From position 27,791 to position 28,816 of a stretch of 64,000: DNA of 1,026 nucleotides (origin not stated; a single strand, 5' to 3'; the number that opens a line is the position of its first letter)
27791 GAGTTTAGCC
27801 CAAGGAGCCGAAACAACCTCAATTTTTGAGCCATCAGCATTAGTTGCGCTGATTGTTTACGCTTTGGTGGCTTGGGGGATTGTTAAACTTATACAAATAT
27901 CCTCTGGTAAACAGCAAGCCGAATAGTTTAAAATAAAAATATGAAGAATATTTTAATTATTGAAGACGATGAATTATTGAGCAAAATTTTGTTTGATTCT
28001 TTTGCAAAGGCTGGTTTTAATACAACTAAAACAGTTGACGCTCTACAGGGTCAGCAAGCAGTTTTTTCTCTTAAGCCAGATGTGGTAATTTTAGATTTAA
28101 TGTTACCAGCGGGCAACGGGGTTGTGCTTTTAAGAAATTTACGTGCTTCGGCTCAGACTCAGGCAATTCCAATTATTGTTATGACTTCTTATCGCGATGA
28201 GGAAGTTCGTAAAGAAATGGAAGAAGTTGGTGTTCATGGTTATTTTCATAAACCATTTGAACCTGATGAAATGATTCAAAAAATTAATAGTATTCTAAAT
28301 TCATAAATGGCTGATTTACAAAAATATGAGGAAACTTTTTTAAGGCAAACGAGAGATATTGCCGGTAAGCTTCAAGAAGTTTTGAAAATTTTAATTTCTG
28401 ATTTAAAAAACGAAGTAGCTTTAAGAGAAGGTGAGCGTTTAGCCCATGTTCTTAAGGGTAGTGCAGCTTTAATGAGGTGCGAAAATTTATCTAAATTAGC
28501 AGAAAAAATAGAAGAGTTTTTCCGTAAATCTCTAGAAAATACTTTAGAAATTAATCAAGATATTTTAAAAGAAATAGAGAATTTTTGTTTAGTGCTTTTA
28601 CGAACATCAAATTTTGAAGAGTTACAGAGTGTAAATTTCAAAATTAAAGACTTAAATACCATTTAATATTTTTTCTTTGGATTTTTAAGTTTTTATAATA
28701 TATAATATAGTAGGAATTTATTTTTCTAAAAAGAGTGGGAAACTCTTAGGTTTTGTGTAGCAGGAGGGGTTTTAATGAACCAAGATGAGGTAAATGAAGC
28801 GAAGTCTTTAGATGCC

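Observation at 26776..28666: YtxG/YtxH stress proteins plus an orphan receiver and HPt protein lie tightly upstream of the giant gene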

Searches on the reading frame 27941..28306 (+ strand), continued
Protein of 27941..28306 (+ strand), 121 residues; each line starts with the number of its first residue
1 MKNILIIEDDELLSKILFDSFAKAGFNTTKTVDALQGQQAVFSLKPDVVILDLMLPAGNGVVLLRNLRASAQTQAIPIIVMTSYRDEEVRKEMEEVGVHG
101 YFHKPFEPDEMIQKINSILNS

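Call 64: list_cluster_members(proteins=[P0005, P0001, P0239, P0241, P0259, P0268, P0270, P0258, P0206, P0218])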
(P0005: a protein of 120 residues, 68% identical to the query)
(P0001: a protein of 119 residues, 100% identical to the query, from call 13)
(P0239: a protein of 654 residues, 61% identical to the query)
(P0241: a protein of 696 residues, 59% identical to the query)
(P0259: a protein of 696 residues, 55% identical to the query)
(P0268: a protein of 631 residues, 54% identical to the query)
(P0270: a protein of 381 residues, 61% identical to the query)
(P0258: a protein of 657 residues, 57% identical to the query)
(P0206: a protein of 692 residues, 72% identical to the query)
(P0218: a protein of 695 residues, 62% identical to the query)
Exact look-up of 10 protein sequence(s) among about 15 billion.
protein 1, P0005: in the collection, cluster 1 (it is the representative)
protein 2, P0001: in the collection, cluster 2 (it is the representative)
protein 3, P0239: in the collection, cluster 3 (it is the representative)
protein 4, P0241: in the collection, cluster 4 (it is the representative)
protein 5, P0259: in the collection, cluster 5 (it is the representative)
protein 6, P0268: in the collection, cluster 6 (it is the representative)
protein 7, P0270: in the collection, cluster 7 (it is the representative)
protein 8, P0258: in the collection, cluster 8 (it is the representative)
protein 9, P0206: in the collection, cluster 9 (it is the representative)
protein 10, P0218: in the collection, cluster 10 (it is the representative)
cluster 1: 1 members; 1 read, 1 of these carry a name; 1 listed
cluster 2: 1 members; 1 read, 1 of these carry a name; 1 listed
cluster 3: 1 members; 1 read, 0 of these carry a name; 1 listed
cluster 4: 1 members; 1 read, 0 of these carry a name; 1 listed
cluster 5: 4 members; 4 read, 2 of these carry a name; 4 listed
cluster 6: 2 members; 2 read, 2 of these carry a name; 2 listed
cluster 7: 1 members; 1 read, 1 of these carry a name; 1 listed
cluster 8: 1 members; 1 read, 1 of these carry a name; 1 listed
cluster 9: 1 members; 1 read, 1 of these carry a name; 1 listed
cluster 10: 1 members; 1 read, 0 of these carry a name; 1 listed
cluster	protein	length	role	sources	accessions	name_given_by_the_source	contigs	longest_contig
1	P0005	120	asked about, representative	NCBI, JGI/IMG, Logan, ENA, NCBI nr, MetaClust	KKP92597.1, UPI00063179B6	MAG: Response regulator receiver protein [Parcubacteria group bacterium GW2011_GWA1_36_12] | status=active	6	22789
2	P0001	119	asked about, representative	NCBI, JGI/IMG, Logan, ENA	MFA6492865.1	MAG: Hpt domain-containing protein [Patescibacteria group bacterium] | chemotaxis protein histidine kinase CheA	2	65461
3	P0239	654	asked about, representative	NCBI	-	-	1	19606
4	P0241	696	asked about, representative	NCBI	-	-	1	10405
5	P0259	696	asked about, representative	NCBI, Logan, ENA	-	-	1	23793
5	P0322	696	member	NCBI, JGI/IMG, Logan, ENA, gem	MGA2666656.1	MAG: GAF domain-containing protein [Patescibacteria group bacterium] | PAS domain S-box-containing protein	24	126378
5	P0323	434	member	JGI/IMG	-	PAS domain S-box-containing protein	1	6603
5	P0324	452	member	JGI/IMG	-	-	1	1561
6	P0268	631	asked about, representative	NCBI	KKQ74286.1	MAG: GAF sensor signal transduction histidine kinase, partial [Berkelbacteria bacterium ...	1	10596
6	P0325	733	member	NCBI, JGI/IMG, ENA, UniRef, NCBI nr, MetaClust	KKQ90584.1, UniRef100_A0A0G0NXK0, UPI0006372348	MAG: GAF sensor signal transduction histidine kinase [Berkelbacteria bacterium ... | histidine kinase n=2 Tax=Candidatus Berkelbacteria TaxID=1618330 RepID=A0A0G0NXK0_9BACT | status=active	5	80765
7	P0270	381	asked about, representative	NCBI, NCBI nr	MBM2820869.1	MAG: multi-sensor signal transduction histidine kinase [Candidatus Berkelbacteria ... | multi-sensor signal transduction histidine kinase [Candidatus Berkelbacteria bacterium]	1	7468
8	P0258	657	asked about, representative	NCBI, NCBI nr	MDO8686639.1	MAG: GAF domain-containing protein [Candidatus Berkelbacteria bacterium] | GAF domain-containing protein [Candidatus Berkelbacteria bacterium]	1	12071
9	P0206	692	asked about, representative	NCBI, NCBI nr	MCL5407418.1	MAG: GAF domain-containing protein [Patescibacteria group bacterium] | GAF domain-containing protein [Patescibacteria group bacterium]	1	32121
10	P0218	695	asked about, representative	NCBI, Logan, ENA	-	-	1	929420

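Call 66: search_protein_families(library=pfam, proteins=[L004:8563-9199:+, L098:5764-6060:+, L007:8138-9166:-, L100:3-686:+], max_evalue=0.01)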
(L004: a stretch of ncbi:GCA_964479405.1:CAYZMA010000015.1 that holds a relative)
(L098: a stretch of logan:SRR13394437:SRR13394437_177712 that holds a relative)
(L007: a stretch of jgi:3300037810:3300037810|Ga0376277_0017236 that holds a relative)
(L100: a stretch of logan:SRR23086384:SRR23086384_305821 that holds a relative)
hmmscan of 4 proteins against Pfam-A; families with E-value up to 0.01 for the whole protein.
L004:8563-9199:+ (211 aa): 0 families

L098:5764-6060:+ (99 aa): 0 families

L007:8138-9166:- (342 aa): 2 families
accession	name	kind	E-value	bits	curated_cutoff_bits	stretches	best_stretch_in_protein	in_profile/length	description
PF10176.14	NEDD4_Bsd2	-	0.00017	22.2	24.7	1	270-338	60-129/130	NEDD4/Bsd2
PF06024.17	Orf78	-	0.0088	16.8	29.4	0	274-338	31-95/101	Orf78 (ac78)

L100:3-686:+ (227 aa): 4 families
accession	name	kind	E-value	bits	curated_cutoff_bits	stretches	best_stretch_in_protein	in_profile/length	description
PF00561.26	Abhydrolase_1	-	3.4e-11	43.7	25.8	1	7-96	4-95/245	alpha/beta hydrolase fold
PF12146.15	Hydrolase_4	-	4e-08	33.3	27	1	20-108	19-114/239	Serine aminopeptidase, S33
PF12697.13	Abhydrolase_6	-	1.2e-07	33.1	26.3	1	7-118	2-101/217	Alpha/beta hydrolase family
PF06342.18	DUF1057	-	0.0041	16.7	21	0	57-99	91-131/297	Alpha/beta hydrolase of unknown function (DUF1057)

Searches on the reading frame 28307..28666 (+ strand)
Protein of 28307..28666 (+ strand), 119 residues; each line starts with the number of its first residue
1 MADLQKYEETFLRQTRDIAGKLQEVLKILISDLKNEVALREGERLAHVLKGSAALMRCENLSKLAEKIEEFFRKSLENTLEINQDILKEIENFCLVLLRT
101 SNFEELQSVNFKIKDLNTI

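Call 4: search_protein_families(library=pfam, proteins=[window:28307-28666:+], max_evalue=1)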
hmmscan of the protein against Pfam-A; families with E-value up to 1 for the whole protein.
window:28307-28666:+ (119 aa): 6 families
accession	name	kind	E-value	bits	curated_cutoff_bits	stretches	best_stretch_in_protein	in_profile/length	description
PF01627.28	Hpt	-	1.3e-09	38.6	24.6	1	9-92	4-76/84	Hpt domain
PF20892.2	SidC_lipid-bd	-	0.0028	18.1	27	1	33-116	38-115/127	SidC, lipid-binding domain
PF23289.1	Spectrin_5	-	0.016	15.7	27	1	63-117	14-66/80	Guanine nucleotide exchange factor DBS-like, spectrin-like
PF13012.11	MitMem_reg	-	0.021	15.1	26.6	1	58-116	34-92/113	Maintenance of mitochondrial structure and function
PF17448.7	YqaH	-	0.08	13.7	31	1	10-67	5-61/88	Uncharacterized YqaH-like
PF15844.10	TMCCDC2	-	0.6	10.6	27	1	55-118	74-137/171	Transmembrane and coiled-coil domain-containing protein 2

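Call 5: search_protein_families(library=ncbifam, proteins=[window:28307-28666:+], max_evalue=1)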
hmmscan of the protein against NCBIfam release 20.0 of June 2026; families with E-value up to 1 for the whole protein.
window:28307-28666:+ (119 aa): 3 families
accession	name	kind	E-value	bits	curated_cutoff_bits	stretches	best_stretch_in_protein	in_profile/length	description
NF041336.1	CheA_Halo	equivalog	6.8e-07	28.3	950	1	6-90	3-87/666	chemotaxis protein CheA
TIGR01752.1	flav_long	equivalog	0.02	14.4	146.75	1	60-104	12-56/167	flavodoxin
NF006739.0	PRK09267.1-5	subfamily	0.039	13.7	175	1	59-104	13-58/168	flavodoxin FldA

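Call 12: find_encoding_contigs(protein=window:28307-28663:+, flank=10000, max_places=10)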
Protein window:28307-28663:+ (119 aa): 3 contigs read that carry it; 3 places shown.
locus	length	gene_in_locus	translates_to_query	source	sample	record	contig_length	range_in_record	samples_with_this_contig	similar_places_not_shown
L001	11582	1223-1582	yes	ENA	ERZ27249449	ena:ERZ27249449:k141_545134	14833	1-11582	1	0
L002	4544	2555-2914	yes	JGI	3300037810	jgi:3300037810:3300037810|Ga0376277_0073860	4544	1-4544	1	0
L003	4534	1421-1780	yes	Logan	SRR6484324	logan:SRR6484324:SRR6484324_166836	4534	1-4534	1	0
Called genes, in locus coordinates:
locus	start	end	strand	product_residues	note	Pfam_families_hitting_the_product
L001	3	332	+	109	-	?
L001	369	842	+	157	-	-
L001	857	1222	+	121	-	PF00072:Response_reg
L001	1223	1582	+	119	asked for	PF01627:Hpt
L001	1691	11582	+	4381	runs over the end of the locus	?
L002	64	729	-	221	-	PF01551:Peptidase_M23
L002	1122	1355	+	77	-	-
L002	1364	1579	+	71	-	-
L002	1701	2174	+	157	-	-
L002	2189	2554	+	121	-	PF00072:Response_reg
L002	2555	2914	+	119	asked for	PF01627:Hpt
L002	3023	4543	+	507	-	?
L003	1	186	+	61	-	?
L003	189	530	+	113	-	PF12732:YtxH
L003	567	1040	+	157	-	-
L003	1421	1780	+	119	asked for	PF01627:Hpt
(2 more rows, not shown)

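Call 13: find_homologous_proteins(query=window:28307-28663:+, max_evalue=0.001)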
Query window:28307-28663:+ (119 aa): 1 proteins with E <= 0.001 among 29 candidates.
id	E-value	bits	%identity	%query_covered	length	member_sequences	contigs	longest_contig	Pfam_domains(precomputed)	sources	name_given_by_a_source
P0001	3.6e-66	238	100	100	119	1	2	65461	PF01627.29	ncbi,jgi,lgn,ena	ncbi:MAG: Hpt domain-containing protein [Patescibacteria group bacterium]|jgi:chemotaxis protein his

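Call 20: search_protein_representatives(protein=window:28307-28663:+)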
Query: 119 residues. Proteins with E-value up to 0.001 (for the whole library): 296; up to 1e-10: 30; up to 1e-30: 1. The best 150 are listed.
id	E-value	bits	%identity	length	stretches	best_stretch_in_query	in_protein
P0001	1.1e-66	237.7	100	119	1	1-119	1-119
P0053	1.9e-22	95.7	48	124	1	1-112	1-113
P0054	3.7e-22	94.8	46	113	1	1-112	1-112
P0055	9.2e-22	93.5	52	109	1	1-111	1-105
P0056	1.2e-16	77.1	27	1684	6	10-107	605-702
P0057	1.4e-16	76.8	26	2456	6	8-96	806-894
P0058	2.9e-16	75.8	38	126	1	1-113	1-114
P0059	5.6e-16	74.9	28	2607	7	9-107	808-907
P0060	6.4e-16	74.7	34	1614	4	9-72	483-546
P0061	6.5e-16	74.7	25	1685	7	7-86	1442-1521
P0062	1.8e-15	73.3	24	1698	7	9-97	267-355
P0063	6.6e-15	71.5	25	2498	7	8-112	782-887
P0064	1.6e-14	70.2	42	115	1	1-111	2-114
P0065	1.5e-13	67.1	27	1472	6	23-106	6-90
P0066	1.5e-13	67.1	28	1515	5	16-88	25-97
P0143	7.1e-07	45.7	29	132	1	1-108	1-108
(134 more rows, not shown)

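Call 44: search_solved_structures(query=A1, max_evalue=0.01, show_alignments=2)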
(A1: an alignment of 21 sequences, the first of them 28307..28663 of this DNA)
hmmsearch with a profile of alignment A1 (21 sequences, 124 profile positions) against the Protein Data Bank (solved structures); distinct sequences matched with E-value up to 0.01: 19.
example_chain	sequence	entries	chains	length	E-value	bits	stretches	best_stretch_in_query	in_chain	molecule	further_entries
6ff6_A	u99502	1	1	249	5.1e-27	97.6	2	8-112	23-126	BRIC1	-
2ld6_A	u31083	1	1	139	4.7e-22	81.5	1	5-103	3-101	Chemotaxis protein CheA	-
1tqg_A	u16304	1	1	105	9.1e-22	80.6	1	6-101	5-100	Chemotaxis protein cheA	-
8c5v_C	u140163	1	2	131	1.4e-15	60.6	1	2-110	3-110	Chemotaxis protein CheA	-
6fes_A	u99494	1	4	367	3.9e-15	59.2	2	5-101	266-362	D12_BRIC2, a synthetic protein,D12_BRIC2, a synthetic protein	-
1i5n_A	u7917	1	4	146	8.5e-15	58.1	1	2-106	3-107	CHEMOTAXIS PROTEIN CHEA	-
2lp4_A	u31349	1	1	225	2.6e-14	56.5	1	2-106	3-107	Chemotaxis protein CheA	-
6s1k_A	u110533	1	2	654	3.7e-14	56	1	2-109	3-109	Chemotaxis protein CheA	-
2lch_A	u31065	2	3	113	9.9e-10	41.7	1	4-101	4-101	Protein OR38 | computationally designed four-helix bundle protein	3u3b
7t03_A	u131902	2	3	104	5.1e-06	29.7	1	7-96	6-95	Cold unfolding four helix bundle | Designed cold unfolding four helix bundle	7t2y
1qsp_A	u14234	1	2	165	7.9e-05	25.9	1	11-89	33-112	YPD1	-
2r25_A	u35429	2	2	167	8.1e-05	25.9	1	11-89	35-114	Phosphorelay intermediate protein YPD1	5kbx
1oxb_A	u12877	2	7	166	8.1e-05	25.9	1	11-89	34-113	Ypd1p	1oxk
1c03_A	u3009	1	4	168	8.2e-05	25.8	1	11-89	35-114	HYPOTHETICAL PROTEIN YDL235C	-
1c02_A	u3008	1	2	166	0.00069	22.9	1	11-76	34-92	PHOSPHOTRANSFERASE YPD1P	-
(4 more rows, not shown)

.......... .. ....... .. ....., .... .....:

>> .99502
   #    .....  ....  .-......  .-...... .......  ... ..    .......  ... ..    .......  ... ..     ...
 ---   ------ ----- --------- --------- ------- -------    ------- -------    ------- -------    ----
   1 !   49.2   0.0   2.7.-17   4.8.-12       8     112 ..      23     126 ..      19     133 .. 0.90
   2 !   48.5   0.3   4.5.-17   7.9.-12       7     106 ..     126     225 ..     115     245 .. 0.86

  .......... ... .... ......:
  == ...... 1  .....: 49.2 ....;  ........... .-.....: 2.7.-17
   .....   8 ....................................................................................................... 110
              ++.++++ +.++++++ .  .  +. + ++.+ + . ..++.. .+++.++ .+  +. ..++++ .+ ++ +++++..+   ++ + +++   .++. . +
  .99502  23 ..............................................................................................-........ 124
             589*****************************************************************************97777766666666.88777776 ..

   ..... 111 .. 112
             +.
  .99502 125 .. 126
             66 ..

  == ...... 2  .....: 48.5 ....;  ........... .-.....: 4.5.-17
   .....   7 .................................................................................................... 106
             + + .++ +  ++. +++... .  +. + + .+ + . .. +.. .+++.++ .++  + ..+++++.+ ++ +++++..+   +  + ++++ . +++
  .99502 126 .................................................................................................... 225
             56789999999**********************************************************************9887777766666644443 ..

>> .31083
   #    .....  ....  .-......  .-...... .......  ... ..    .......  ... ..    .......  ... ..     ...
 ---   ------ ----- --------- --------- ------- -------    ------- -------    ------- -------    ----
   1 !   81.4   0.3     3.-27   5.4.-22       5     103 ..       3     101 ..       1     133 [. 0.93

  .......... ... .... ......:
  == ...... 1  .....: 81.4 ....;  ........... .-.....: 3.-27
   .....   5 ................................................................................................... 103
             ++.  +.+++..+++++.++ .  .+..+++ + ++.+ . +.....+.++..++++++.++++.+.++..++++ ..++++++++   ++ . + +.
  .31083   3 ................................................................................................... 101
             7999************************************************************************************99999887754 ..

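Call 58: predict_structure(alignment_id=A5)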
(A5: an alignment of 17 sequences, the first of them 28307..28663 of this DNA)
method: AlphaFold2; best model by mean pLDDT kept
length: 119 residues; sequences in the alignment: 17
mean_pLDDT: 90.9   pTM: 0.84
mean pLDDT of the five models: 90.9, 90.8, 90.0, 89.7, 89.5
residues with pLDDT >= 90: 88; 70-90: 22; 50-70: 9; < 50: 0
segments of 3 or more residues with pLDDT < 50: none
pLDDT, mean of each block of 10 residues (from residue 1): 84 96 97 96 98 94 95 93 90 93 87 65
secondary structure, 60 per line:
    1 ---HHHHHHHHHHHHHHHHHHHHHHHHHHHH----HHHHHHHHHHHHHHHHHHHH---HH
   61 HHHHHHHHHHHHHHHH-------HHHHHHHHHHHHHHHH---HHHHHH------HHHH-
elements in order: H4-31 H36-55 H59-76 H84-99 H103-108 H115-118

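Call 62: fold_search(model_id=the predicted structure, library=pdb)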
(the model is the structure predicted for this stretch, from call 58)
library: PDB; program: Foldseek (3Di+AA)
matches with E <= 10: 200; with E <= 0.001: 0
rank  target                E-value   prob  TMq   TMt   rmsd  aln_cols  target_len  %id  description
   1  1tqg                  7.0e-03  1.00  0.74  0.84   1.3        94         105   24  CheA phosphotransferase domain from Thermotoga maritima (released 2004-09-07)
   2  7t2y_A                1.3e-02  1.00  0.72  0.82   1.8        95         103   17  X-ray structure of a designed cold unfolding four helix bundle (released 2022-03-02)
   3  7t03_MODEL_1_A        1.4e-02  1.00  0.73  0.82   2.0        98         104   16  NMR structure of a designed cold unfolding four helix bundle (released 2022-03-02)
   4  3u3b_B                1.7e-02  1.00  0.74  0.85   1.8       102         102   17  Crystal Structure of Computationally Redesigned Four-Helix Bundle (released 2012-06-13)
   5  2lch_MODEL_1_A        2.4e-02  1.00  0.72  0.76   2.2        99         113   16  Solution NMR Structure of a Protein With a Redesigned Hydrophobic Core, Northeast Structural Genomics Consorti (released 2011-05-25)
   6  2lp4_MODEL_1_A        2.4e-02  1.00  0.78  0.44   3.7       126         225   14  Solution structure of P1-CheY/P2 complex in bacterial chemotaxis (released 2012-10-24)
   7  1i5n_A                3.7e-02  1.00  0.77  0.72   3.6       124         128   14  Crystal structure of the P1 domain of CheA from Salmonella typhimurium (released 2001-07-11)
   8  1i5n_D                3.9e-02  1.00  0.73  0.68   3.6       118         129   16  Crystal structure of the P1 domain of CheA from Salmonella typhimurium (released 2001-07-11)
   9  8c5v_C                3.9e-02  1.00  0.74  0.68   3.9       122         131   17  Chemotaxis core signalling unit from E protein lysed E. coli cells (released 2023-09-13)
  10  6ff6                  4.3e-02  1.00  0.60  0.36   4.2       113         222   18  Crystal structure of novel repeat protein BRIC1 (released 2018-09-05)
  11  3u3b_A                4.8e-02  1.00  0.72  0.81   1.9        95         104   16  Crystal Structure of Computationally Redesigned Four-Helix Bundle (released 2012-06-13)
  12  1i5n_C                5.3e-02  1.00  0.73  0.70   3.7       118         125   16  Crystal structure of the P1 domain of CheA from Salmonella typhimurium (released 2001-07-11)
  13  2ld6_MODEL_1_A        1.0e-01  1.00  0.67  0.60   2.8       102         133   24  Solution Structure of Histidine Phosphotransfer Domain of CheA (released 2011-10-12)
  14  6fes_A                1.2e-01  1.00  0.64  0.23   4.4       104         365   13  Crystal structure of novel repeat protein BRIC2 fused to DARPin D12 (released 2018-09-05)
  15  3kyi_A                1.9e-01  1.00  0.64  0.60   5.2       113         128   12  Crystal structure of the phosphorylated P1 domain of CheA3 in complex with CheY6 from R. sphaeroides (released 2010-02-16)
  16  1i5n_B                2.0e-01  1.00  0.70  0.66   3.8       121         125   17  Crystal structure of the P1 domain of CheA from Salmonella typhimurium (released 2001-07-11)
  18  3kyj_A                2.8e-01  0.99  0.65  0.61   4.4       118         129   12  Crystal structure of the P1 domain of CheA3 in complex with CheY6 from R. sphaeroides (released 2010-02-16)
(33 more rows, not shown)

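Call 65: find_encoding_contigs(protein=P0143, flank=6000, max_places=3)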
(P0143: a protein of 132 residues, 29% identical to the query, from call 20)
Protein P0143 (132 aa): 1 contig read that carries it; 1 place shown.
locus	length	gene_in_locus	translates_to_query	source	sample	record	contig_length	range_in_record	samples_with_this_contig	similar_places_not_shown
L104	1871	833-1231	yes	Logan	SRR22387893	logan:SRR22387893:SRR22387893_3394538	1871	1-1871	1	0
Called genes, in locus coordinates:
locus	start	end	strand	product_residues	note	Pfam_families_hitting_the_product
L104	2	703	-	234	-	?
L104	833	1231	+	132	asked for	PF01627:Hpt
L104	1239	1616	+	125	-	PF00072:Response_reg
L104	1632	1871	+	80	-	?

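Call 66: search_protein_families(library=pfam, proteins=[L104:2-703:-, L104:1239-1616:+, L104:1632-1871:+], max_evalue=0.01)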
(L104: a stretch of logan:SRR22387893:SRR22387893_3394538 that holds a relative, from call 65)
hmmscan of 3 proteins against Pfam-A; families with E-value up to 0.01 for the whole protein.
L104:2-703:- (234 aa): 1 family
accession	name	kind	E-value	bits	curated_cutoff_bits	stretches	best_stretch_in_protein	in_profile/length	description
PF01326.24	PPDK_N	-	7.7e-78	262.5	27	1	19-234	2-222/328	Pyruvate phosphate dikinase, AMP/ATP-binding domain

L104:1239-1616:+ (125 aa): 1 family
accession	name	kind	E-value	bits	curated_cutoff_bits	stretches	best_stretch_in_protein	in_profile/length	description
PF00072.30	Response_reg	-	1.9e-23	83.2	30.2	1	3-114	1-109/111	Response regulator receiver domain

L104:1632-1871:+ (80 aa): 1 family
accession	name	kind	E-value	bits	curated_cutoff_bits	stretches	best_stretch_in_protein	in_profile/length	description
PF10415.14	FumaraseC_C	-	0.0085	16.9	32.5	0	25-52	16-43/54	Fumarase C C-terminus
